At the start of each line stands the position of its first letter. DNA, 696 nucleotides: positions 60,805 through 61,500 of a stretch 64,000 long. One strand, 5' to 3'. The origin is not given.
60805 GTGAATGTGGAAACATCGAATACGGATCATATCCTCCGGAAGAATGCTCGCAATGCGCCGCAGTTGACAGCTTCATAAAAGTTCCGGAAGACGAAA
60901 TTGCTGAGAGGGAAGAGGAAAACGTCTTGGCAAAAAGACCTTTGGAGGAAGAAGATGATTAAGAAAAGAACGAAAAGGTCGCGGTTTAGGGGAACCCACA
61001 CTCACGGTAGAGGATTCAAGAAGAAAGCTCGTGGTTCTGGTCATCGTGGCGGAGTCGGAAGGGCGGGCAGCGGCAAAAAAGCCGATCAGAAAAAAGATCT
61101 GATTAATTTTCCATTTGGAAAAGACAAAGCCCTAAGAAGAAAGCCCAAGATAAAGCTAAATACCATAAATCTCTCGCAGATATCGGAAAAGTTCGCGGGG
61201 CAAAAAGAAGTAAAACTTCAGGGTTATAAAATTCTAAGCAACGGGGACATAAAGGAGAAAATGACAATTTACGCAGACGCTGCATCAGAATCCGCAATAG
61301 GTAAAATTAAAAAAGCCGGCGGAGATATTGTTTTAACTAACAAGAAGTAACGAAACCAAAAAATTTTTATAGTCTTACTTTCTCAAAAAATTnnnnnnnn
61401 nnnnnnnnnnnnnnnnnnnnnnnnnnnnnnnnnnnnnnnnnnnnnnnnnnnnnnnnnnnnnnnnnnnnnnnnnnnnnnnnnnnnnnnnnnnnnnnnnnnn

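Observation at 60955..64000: DGR cassette inserted at the conserved rpl15-secY junction of the ribosomal protein operon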

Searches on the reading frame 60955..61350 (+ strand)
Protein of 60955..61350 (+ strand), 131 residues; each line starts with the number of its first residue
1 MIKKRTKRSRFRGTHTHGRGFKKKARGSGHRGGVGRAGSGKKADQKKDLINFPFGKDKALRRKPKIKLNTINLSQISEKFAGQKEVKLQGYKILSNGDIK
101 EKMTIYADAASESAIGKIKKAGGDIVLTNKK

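Call 8: search_protein_families(library=pfam, proteins=[window:60955-61350:+], max_evalue=0.01)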
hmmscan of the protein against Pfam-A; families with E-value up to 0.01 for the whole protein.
window:60955-61350:+ (131 aa): 1 family
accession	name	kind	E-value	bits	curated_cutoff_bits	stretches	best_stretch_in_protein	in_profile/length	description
PF00828.25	Ribosomal_L27A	-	3.5e-12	47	21.5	1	70-126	21-72/72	Ribosomal proteins 50S-L15, 50S-L18e, 60S-L27A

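Call 64: list_cluster_members(proteins=[P0001, P0121, window:60955-61350:+])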
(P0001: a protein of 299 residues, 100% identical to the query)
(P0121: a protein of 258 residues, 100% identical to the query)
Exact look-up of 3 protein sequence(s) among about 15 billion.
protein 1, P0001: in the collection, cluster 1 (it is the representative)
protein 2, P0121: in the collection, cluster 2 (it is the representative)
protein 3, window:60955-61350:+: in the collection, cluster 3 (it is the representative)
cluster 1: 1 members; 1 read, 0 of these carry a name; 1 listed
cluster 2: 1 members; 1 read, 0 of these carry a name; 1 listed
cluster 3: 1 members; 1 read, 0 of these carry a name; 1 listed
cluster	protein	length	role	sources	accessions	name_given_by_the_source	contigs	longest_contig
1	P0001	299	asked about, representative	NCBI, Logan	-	-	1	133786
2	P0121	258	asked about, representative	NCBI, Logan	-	-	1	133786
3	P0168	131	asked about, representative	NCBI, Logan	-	-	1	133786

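Call 85: find_homologous_proteins(query=window:60955-61350:+, max_evalue=1e-20)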
Query window:60955-61350:+ (131 aa): 370 proteins with E <= 1e-20 among 447 candidates; the best 120 are listed.
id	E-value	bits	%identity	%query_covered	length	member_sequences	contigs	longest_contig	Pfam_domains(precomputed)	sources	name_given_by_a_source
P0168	1.9e-75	269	100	100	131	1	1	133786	PF00828.26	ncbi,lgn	-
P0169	9.8e-69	247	94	97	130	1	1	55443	PF00828.26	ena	-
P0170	2.6e-56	207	82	88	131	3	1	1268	PF00828.26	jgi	jgi:large subunit ribosomal protein L15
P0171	1.4e-54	201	82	95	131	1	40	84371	PF00828.26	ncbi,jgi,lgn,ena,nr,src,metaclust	ncbi:uL15 family ribosomal protein [Candidatus Pacearchaeota archaeon]|nr:50S ribosomal protein L15P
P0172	4.9e-54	200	79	91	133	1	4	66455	PF00828.26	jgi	jgi:large subunit ribosomal protein L15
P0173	2.0e-53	198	74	98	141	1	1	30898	PF00828.26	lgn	-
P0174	2.0e-53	198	81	95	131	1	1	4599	PF00828.26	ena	-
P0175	2.8e-52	194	75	88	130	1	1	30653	PF00828.26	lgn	-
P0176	9.5e-50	186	72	99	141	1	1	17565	PF00828.26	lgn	-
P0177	2.6e-47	178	70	97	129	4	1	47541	PF00828.26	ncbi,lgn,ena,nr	ncbi:MAG: uL15 family ribosomal protein [Nanoarchaeota archaeon]|nr:uL15 family ribosomal protein [N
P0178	2.1e-46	175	71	88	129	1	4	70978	PF00828.26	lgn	-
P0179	4.2e-46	174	67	98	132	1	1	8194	PF00828.26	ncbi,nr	ncbi:uL15 family ribosomal protein [Candidatus Pacearchaeota archaeon]|nr:uL15 family ribosomal prot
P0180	1.7e-45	172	67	97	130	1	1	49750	PF00828.26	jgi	-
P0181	3.7e-45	171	69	88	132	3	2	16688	PF00828.26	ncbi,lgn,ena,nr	ncbi:MAG: uL15 family ribosomal protein [Nanoarchaeota archaeon]|nr:uL15 family ribosomal protein [N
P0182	1.9e-44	169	70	95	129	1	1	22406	PF00828.26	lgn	-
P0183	2.4e-44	168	66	98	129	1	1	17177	PF00828.26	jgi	jgi:large subunit ribosomal protein L15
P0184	4.7e-44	168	69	97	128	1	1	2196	PF00828.26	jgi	jgi:large subunit ribosomal protein L15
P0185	7.1e-44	167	64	89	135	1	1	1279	PF00828.26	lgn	-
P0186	1.1e-43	166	69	89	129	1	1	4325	PF00828.26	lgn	-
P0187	5.3e-43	164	63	96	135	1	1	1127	PF00828.26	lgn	-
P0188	2.3e-42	162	69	95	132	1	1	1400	PF00828.26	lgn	-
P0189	3.1e-42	162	68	89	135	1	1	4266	PF00828.26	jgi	jgi:large subunit ribosomal protein L15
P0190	4.6e-42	161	63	96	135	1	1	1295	PF00828.26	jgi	jgi:large subunit ribosomal protein L15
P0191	7.6e-42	160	68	89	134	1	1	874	PF00828.26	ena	-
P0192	2.4e-41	159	64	97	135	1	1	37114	PF00828.26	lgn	-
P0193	2.4e-41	159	67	95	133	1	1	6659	PF00828.26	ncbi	-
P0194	2.6e-41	159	66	89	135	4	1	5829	PF00828.26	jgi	-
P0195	4.4e-41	158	65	98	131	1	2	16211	PF00828.26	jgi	-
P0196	6.2e-41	157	65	95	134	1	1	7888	PF00828.26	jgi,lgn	-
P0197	8.6e-41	157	69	98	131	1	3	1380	PF00828.26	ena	-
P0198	9.5e-41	157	63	98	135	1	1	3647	PF00828.26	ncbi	-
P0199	1.1e-40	157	64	91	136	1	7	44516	PF00828.26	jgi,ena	-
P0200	1.2e-40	156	59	100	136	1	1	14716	PF00828.26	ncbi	-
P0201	1.6e-40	156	63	100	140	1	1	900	PF00828.26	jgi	jgi:large subunit ribosomal protein L15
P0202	1.7e-40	156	63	89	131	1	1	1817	PF00828.26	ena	-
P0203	1.8e-40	156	67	89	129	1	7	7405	PF00828.26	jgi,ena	-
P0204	2.1e-40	156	66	95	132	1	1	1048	PF00828.26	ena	-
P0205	2.8e-40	155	63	98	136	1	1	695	PF00828.26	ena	-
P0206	4.9e-40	155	63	91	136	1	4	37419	PF00828.26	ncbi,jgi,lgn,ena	-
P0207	6.1e-40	154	66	89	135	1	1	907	PF00828.26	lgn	-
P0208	1.2e-39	153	68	96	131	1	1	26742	PF00828.26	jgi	-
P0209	1.3e-39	153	67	100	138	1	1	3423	PF00828.26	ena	-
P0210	1.5e-39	153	61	91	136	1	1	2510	PF00828.26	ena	-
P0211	1.6e-39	153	66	98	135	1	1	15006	PF00828.26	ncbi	ncbi:MAG: uL15m family ribosomal protein [Nanoarchaeota archaeon]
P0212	1.7e-39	153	64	90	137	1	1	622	PF00828.26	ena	-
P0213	1.7e-39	153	61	91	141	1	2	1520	PF00828.26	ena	-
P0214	2.1e-39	152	63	97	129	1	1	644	PF00828.26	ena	-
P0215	2.4e-39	152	65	99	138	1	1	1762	PF00828.26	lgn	-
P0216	3.0e-39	152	68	97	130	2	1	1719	PF00828.26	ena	-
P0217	3.2e-39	152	66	98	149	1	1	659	PF00828.26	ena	-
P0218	3.3e-39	152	63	95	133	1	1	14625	PF00828.26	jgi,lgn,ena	-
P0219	7.6e-39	151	65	95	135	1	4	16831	PF00828.26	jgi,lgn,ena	-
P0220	9.2e-39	150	63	98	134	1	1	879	PF00828.26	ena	-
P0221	1.1e-38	150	66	98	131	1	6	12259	PF00828.26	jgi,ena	-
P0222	2.3e-38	149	59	98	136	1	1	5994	PF00828.26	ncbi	-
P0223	2.3e-38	149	61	98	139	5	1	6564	PF00828.26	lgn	-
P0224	2.5e-38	149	60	88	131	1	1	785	PF00828.26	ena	-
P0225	2.5e-38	149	61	97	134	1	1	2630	PF00828.26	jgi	jgi:large subunit ribosomal protein L15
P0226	2.8e-38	149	62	92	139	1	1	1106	PF00828.26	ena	-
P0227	3.2e-38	149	62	99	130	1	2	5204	PF00828.26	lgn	-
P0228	3.6e-38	149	63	97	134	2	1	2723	PF00828.26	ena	-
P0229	4.1e-38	148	63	96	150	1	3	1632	PF00828.26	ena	-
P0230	4.2e-38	148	64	97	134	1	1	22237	PF00828.26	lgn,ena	-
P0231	6.4e-38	148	63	95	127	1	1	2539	PF00828.26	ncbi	ncbi:MAG: uL15m family ribosomal protein [Planctomycetota bacterium]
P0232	6.8e-38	148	61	89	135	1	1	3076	PF00828.26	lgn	-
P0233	7.5e-38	147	64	89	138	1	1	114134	PF00828.26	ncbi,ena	-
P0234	7.6e-38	147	64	97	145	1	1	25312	PF00828.26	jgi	jgi:large subunit ribosomal protein L15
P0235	9.0e-38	147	62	95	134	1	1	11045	PF00828.26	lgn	-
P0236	1.5e-37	146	65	96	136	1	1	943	PF00828.26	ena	-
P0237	1.5e-37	146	62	90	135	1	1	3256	PF00828.26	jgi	-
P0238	1.8e-37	146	61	96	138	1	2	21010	PF00828.26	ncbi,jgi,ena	-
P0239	2.1e-37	146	63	99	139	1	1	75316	PF00828.26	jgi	jgi:large subunit ribosomal protein L15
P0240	2.3e-37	146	61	89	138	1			PF00828.26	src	-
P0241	5.1e-37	145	61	89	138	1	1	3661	PF00828.26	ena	-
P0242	5.9e-37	145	62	95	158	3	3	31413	PF00828.26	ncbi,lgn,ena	-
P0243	7.7e-37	144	63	89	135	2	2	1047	PF00828.26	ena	-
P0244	1.2e-36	144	62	97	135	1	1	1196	PF00828.26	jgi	jgi:large subunit ribosomal protein L15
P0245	1.5e-36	143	66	88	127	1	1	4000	PF00828.26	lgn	-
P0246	1.6e-36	143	63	96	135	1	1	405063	PF00828.26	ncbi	-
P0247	2.0e-36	143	63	95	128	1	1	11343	PF00828.26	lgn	-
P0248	4.5e-36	142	59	89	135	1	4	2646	PF00828.26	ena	-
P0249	8.4e-36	141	63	95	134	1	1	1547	PF00828.26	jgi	-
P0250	9.7e-36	141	62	96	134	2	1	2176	PF00828.26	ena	-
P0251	2.0e-35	140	60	98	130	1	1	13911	PF00828.26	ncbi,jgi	-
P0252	2.2e-35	140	61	96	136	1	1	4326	PF00828.26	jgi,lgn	-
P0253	2.7e-35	139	57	90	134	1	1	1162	PF00828.26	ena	-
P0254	3.2e-35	139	61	96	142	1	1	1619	PF00828.26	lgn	-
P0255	3.2e-35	139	56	90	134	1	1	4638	PF00828.26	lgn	-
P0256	3.8e-35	139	56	91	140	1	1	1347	PF00828.26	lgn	-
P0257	8.2e-35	138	64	95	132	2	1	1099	PF00828.26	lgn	-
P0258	9.8e-35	137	62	100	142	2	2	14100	PF00828.26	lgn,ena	-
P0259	1.8e-34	137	61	96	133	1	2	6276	PF00828.26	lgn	-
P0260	1.9e-34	137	59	96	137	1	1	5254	PF00828.26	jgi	jgi:large subunit ribosomal protein L15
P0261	2.1e-34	136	58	98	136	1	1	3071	PF00828.26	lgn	-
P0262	2.7e-34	136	59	96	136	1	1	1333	PF00828.26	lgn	-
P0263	2.9e-34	136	58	88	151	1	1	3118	PF00828.26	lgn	-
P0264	3.1e-34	136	55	92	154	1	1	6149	PF00828.26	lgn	-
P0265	3.5e-34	136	62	96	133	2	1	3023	PF00828.26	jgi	jgi:large subunit ribosomal protein L15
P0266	4.0e-34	135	57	96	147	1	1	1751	PF00828.26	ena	-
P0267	5.7e-34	135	81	62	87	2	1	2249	PF00828.26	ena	-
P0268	7.9e-34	134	57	89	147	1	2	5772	PF00828.26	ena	-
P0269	1.0e-33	134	60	94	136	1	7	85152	PF00828.26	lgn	-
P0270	1.1e-33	134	60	89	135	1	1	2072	PF00828.26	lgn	-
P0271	1.2e-33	134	60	99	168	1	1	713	PF00828.26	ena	-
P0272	1.2e-33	134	59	96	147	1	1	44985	PF00828.26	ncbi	-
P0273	1.4e-33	134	57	96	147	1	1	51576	PF00828.26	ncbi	-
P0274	1.4e-33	134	59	99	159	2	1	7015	PF00828.26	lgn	-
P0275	1.7e-33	133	59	96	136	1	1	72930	PF00828.26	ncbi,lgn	-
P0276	1.8e-33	133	59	96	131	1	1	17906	PF00828.26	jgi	jgi:large subunit ribosomal protein L15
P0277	2.1e-33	133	62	99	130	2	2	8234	PF00828.26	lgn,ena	-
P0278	2.6e-33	133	59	88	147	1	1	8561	PF00828.26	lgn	-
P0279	3.1e-33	133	59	96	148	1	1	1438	PF00828.26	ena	-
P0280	3.2e-33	133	57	97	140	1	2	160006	PF00828.26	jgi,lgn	jgi:large subunit ribosomal protein L15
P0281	4.1e-33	132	58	96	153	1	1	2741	PF00828.26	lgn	-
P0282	4.7e-33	132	61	89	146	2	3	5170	PF00828.26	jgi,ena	-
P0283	5.0e-33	132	62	99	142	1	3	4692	PF00828.26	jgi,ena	-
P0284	5.2e-33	132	57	96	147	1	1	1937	PF00828.26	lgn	-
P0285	6.2e-33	132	57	97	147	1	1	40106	PF00828.26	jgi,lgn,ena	-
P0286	7.3e-33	131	57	100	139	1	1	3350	PF00828.26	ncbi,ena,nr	ncbi:MAG: uL15 family ribosomal protein [Nanoarchaeota archaeon]|nr:uL15 family ribosomal protein [N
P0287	9.9e-33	131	59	96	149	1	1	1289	PF00828.26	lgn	-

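Call 86: find_encoding_contigs(protein=P0169, flank=10000, max_places=3)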
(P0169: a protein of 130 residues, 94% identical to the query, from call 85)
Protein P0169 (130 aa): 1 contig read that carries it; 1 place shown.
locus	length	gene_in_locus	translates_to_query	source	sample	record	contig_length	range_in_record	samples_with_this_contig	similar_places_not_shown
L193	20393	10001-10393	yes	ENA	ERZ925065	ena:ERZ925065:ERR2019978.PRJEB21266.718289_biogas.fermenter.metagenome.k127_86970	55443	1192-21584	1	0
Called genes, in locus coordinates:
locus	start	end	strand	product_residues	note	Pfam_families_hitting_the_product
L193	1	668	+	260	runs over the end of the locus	PF00573:Ribosomal_L4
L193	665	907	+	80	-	PF00276:Ribosomal_L23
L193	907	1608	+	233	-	PF03947:Ribosomal_L2_C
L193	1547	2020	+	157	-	PF00203:Ribosomal_S19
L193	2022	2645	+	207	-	PF00237:Ribosomal_L22 (weak)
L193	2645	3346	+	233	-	PF07650:KH_2, PF00189:Ribosomal_S3_C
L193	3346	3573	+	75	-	PF00831:Ribosomal_L29 (weak)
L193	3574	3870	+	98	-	PF01253:SUI1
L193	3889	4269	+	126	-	PF00366:Ribosomal_S17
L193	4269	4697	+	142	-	PF00238:Ribosomal_L14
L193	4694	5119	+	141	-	PF16906:Ribosomal_L26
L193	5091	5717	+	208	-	PF00900:Ribosomal_S4e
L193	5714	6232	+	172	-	PF00281:Ribosomal_L5 (weak), PF00673:Ribosomal_L5_C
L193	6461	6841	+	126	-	PF00410:Ribosomal_S8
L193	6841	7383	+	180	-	PF00347:Ribosomal_L6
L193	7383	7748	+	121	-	PF01655:Ribosomal_L32e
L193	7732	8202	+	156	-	PF01280:Ribosomal_L19e, PF25476:Ribosomal_L19e_C (weak)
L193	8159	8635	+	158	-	PF00861:Ribosomal_L18p, PF17144:Ribosomal_L5e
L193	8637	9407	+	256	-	PF00333:Ribosomal_S5, PF03719:Ribosomal_S5_C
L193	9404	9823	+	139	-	-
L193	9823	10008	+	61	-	-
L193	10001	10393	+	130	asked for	PF00828:Ribosomal_L27A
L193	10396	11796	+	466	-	PF10559:Plug_translocon, PF00344:SecY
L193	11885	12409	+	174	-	PF01956:EMC3_TMCO1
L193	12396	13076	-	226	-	-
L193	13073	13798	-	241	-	PF10584:Proteasome_A_N, PF00227:Proteasome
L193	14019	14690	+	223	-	PF01172:SBDS_N, PF09377:SBDS_domain_II, PF20268:SBDS_C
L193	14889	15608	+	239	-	PF22625:ECR1_N_2 (weak), PF14382:ECR1_N, PF21266:S1_RRP4 (weak), PF00013:KH_1, PF15985:KH_6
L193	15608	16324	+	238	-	PF01138:RNase_PH, PF03725:RNase_PH_C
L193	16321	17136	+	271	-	PF01138:RNase_PH, PF03725:RNase_PH_C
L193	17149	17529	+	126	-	PF01192:RNA_pol_Rpb6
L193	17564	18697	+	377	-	PF03952:Enolase_N, PF00113:Enolase_C, PF13378:MR_MLE_C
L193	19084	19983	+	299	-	PF00318:Ribosomal_S2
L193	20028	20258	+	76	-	PF26688:RHH_12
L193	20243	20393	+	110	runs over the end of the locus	PF02452:PemK_toxin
